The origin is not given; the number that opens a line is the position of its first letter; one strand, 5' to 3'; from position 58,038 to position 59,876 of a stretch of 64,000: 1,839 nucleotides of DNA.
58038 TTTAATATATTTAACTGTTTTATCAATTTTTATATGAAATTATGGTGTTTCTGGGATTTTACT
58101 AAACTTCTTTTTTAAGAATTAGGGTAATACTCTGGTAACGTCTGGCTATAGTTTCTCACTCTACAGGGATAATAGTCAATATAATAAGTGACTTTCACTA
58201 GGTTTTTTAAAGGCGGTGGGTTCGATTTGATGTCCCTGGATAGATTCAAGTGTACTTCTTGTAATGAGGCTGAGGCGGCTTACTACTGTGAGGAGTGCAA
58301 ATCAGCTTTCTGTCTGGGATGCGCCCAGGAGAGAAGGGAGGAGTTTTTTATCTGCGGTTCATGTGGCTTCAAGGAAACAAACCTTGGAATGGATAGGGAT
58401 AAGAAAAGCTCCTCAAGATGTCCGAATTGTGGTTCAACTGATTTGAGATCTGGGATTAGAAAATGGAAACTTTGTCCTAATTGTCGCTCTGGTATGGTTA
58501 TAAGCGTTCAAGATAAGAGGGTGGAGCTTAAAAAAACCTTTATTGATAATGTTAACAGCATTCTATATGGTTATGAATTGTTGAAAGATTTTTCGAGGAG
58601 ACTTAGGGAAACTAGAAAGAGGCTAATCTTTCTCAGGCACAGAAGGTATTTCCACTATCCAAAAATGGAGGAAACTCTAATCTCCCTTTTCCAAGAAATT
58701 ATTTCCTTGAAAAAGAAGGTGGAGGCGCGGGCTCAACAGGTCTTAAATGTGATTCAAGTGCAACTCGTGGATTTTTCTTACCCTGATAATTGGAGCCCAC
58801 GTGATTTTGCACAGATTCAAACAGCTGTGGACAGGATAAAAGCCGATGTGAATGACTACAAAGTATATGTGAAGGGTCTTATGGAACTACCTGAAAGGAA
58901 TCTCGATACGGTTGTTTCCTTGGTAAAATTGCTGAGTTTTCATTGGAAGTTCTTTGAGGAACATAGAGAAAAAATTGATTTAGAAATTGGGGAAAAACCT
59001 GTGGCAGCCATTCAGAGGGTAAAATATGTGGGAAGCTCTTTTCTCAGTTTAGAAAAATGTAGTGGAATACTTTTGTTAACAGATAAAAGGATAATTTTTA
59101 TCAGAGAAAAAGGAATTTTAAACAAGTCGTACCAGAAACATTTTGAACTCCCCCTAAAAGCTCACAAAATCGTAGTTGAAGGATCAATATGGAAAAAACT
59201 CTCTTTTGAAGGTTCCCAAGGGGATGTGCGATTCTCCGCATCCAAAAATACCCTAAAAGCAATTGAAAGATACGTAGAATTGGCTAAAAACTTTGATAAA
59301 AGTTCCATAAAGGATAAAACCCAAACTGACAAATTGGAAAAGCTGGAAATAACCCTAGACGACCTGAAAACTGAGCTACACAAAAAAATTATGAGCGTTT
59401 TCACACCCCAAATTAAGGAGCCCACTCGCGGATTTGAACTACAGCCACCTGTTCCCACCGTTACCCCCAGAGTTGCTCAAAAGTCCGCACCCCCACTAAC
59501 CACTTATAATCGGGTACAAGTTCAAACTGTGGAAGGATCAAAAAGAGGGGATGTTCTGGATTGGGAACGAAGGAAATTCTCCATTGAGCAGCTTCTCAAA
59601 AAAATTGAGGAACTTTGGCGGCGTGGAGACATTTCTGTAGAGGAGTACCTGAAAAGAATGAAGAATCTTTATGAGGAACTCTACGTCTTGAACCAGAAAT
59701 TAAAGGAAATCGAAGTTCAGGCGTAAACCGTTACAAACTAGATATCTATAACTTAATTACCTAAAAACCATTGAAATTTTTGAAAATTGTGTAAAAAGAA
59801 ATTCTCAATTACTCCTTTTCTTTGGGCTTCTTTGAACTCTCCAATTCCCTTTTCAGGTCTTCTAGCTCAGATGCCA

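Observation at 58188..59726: Multi-zinc-finger, coiled-coil, PH/GRAM-like, SHOCT-like protein convergent on the Snf7 gene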

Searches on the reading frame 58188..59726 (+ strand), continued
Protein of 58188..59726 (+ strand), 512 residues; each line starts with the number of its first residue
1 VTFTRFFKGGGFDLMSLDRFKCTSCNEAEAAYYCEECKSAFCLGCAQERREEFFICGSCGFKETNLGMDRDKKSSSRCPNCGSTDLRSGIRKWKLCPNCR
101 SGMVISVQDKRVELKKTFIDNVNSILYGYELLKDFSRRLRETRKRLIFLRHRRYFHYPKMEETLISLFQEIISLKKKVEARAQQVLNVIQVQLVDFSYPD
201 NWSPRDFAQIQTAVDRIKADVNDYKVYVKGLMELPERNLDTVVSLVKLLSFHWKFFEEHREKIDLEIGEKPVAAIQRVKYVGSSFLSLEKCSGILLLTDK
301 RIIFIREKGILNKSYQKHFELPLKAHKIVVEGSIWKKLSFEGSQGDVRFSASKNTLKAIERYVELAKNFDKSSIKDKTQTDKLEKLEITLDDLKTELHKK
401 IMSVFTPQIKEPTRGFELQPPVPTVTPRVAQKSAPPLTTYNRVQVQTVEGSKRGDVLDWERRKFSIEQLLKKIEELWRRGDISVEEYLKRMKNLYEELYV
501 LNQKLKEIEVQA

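Call 76: find_encoding_contigs(protein=P0150, flank=7000, max_places=1)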
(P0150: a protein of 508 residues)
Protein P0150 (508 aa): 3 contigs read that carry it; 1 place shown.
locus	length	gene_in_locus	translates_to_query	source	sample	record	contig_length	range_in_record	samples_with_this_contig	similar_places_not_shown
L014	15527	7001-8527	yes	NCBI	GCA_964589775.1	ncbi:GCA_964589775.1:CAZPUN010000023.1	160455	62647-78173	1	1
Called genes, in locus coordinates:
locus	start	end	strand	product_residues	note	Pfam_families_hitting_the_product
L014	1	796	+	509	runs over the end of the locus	PF00662:Proton_antipo_N (weak), PF00361:Proton_antipo_M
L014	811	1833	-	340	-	PF13439:Glyco_transf_4, PF00534:Glycos_transf_1, PF13692:Glyco_trans_1_4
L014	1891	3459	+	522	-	PF00370:FGGY_N, PF02782:FGGY_C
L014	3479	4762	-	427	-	PF09861:Lar_N, PF21113:LarA_C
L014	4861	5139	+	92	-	PF09527:ATPase_gene1 (faint)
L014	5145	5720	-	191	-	-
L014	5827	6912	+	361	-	PF02350:Epimerase_2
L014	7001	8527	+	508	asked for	-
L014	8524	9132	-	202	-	PF03357:Snf7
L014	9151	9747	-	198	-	PF03357:Snf7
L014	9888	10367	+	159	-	-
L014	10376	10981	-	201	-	-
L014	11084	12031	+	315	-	-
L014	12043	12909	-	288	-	PF02629:CoA_binding, PF00549:Ligase_CoA, PF13607:Succ_CoA_lig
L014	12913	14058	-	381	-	PF01071:GARS_A (weak), PF02786:CPSase_L_D2, PF08442:ATP-grasp_2, PF13549:ATP-grasp_5, PF24948:Citrate_synth_N, PF00549:Ligase_CoA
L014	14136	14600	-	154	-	PF12802:MarR_2, PF01022:HTH_5, PF01047:MarR (weak), PF08279:HTH_11 (weak), PF13545:HTH_Crp_2, PF12840:HTH_20, PF13412:HTH_24 (weak), PF01037:AsnC_trans_reg (weak)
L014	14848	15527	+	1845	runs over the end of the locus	PF01841:Transglut_core, PF17789:MG4 (faint), PF01060:TTR-52 (faint), PF01835:MG2 (faint), PF02369:Big_1 (faint), PF09134:Invasin_D3 (faint), PF13620:CarboxypepD_reg (weak), PF13559:DUF4129, +4 more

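Call 77: find_encoding_contigs(protein=P0143, flank=7000, max_places=1)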
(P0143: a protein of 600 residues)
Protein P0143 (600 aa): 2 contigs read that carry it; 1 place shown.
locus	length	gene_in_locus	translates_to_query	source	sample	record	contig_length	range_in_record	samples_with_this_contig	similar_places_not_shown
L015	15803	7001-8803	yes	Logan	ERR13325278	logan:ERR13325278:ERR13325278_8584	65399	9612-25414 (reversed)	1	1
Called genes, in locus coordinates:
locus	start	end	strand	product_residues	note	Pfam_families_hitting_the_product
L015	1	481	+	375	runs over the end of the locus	PF01208:URO-D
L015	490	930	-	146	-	-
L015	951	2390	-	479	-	PF07690:MFS_1, PF13347:MFS_2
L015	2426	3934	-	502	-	PF16656:Pur_ac_phosph_N, PF00149:Metallophos (weak)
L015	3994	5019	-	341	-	PF01073:3Beta_HSD, PF01370:Epimerase, PF02719:Polysacc_synt_2, PF04321:RmlD_sub_bind, PF05368:NmrA, PF13460:NAD_binding_10, PF16363:GDP_Man_Dehyd, PF07993:NAD_binding_4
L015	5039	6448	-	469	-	PF04389:Peptidase_M28, PF01546:Peptidase_M20, PF07687:M20_dimer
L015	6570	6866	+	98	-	PF01247:Ribosomal_L35Ae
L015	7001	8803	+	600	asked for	-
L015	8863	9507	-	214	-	PF03357:Snf7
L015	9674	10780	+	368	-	PF01959:DHQS, PF26558:DHQS_2nd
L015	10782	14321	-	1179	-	PF12704:MacB_PCD (faint), PF02687:FtsX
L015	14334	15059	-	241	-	PF02463:SMC_N (weak), PF00005:ABC_tran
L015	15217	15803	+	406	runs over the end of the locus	PF03065:Glyco_hydro_57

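Call 78: find_encoding_contigs(protein=P0285, flank=7000, max_places=1)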
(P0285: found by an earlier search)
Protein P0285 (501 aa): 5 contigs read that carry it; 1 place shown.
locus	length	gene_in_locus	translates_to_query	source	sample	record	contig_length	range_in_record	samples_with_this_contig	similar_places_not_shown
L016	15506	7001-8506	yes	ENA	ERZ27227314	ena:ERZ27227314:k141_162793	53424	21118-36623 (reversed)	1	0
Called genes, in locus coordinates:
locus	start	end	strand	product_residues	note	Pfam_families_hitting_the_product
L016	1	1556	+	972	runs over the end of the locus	PF00133:tRNA-synt_1, PF01406:tRNA-synt_1e (faint), PF09334:tRNA-synt_1g, PF13603:tRNA-synt_1_2, PF09334:tRNA-synt_1g (weak), PF08264:Anticodon_1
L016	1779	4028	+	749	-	PF00270:DEAD, PF04851:ResIII, PF00271:Helicase_C, PF09369:MZB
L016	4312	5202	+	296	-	PF01261:AP_endonuc_2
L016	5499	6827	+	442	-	-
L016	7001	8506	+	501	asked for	PF14470:bPH_3 (faint)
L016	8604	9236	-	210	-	-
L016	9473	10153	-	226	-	PF03357:Snf7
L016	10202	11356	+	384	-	PF04212:MIT, PF13173:AAA_14 (faint), PF05496:RuvB_N (weak), PF00004:AAA, PF07724:AAA_2 (faint), PF07728:AAA_5 (faint), PF17862:AAA_lid_3, PF09336:Vps4_C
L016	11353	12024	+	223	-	PF05871:ESCRT-II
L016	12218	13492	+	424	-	PF00483:NTP_transferase, PF12804:NTP_transf_3, PF25247:LbH_GLGC (faint), PF24894:Hexapep_GlmU (faint), PF25084:LbH_EIF2B, PF00132:Hexapep, PF25087:GMPPB_C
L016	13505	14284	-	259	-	PF04446:Thg1, PF14413:Thg1C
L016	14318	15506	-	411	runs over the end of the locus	PF00155:Aminotran_1_2, PF00266:Aminotran_5 (weak)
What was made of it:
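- In L016 the gene sits beside Vps4 and Vps25 (call 78), which fits a multi-complex ESCRT pathway.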

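Call 97: search_protein_families(library=padloc, proteins=[window:58230-59726:+], max_evalue=0.01)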
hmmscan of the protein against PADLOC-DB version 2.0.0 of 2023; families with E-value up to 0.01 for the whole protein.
window:58230-59726:+ (498 aa): 0 families

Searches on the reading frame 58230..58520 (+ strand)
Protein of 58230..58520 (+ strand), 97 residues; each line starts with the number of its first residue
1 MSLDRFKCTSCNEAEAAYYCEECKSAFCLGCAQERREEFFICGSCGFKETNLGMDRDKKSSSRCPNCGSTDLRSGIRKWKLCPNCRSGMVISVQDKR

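Call 6: search_protein_families(library=pfam, proteins=[window:58230-58520:+], max_evalue=10)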
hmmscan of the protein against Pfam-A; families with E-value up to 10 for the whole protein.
seq(97 aa): 27 families (the best 25 are shown)
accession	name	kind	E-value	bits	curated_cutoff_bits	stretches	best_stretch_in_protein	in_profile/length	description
PF18912.6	DZR_2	-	0.00052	20.2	27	2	63-91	9-34/56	Double zinc ribbon domain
PF09723.15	Zn_ribbon_8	-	0.00066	20.1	34.4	1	40-73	6-38/41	Zinc ribbon domain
PF22586.1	ANCHR-like_BBOX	-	0.00082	19.9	27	1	8-36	2-29/39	ANCHR-like B-box zinc-binding domain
PF07282.18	Cas12f1-like_TNB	-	0.0019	18.7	26.3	1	57-86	25-47/60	Cas12f1-like, TNB domain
PF12773.13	DZR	-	0.0034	17.9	27.3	2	28-85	1-44/45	Double zinc ribbon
PF00643.29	zf-B_box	-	0.0042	17.7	24.1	1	6-32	4-30/42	B-box zinc finger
PF01873.23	eIF-5_eIF-2B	-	0.01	16.2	27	1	37-69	85-116/117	Domain found in IF2B/IF5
PF23145.1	Zf_2nd_IFT121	-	0.074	13.2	25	1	60-87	15-42/45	IFT121, second zinc finger domain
PF14319.11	Zn_Tnp_IS91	-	0.084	13.3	26.3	2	4-39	37-70/90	Transposase zinc-binding domain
PF23451.1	Zn_ribbon_PaaD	-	0.19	11.8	27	1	56-72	9-25/53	PaaD zinc beta ribbon domain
PF08271.17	Zn_Ribbon_TF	-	0.23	11.5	29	2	63-72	2-11/43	TFIIB zinc-binding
PF24461.1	DUF7576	-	0.59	10.5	27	1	50-70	6-26/60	Family of unknown function (DUF7576)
PF13920.12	zf-C3HC4_3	-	0.61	10.4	27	1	6-45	3-42/49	Zinc finger, C3HC4 type (RING finger)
PF24463.1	DUF7577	-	0.78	9.8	28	1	61-69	2-10/27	Domain of unknown function (DUF7577)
PF07754.17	HVO_2753_ZBP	-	1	9.6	33.2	1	53-70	7-25/46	Small zinc finger protein HVO_2753-like, Zn-binding pocket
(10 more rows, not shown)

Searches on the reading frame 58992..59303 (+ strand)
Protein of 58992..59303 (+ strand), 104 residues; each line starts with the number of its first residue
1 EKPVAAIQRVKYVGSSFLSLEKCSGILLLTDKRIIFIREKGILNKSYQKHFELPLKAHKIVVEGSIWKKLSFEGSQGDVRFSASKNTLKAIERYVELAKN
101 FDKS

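Call 6: search_protein_families(library=pfam, proteins=[window:58992-59303:+], max_evalue=10)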
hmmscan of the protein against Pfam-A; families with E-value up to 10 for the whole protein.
seq(104 aa): 3 families
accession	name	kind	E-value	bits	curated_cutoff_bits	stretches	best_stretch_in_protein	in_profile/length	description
PF14470.12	bPH_3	-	0.0016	19.3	23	1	23-91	21-89/95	Bacterial PH domain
PF11605.14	Vps36_ESCRT-II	-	0.018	15.6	24.1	1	22-59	35-68/92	Vacuolar protein sorting protein 36 Vps36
PF25037.1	VPS13_C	-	0.17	12.3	21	1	18-50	45-76/114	Intermembrane lipid transfer protein VPS13, C-terminal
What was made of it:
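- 58989..59288 (+): PH-fold domain (seven strands, residues 271-350, plus capping helix 353-367). Contains '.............'. Pfam bPH_3 E 0.0016 and Vps36_ESCRT-II E 0.018, both below cut-off (call 6).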
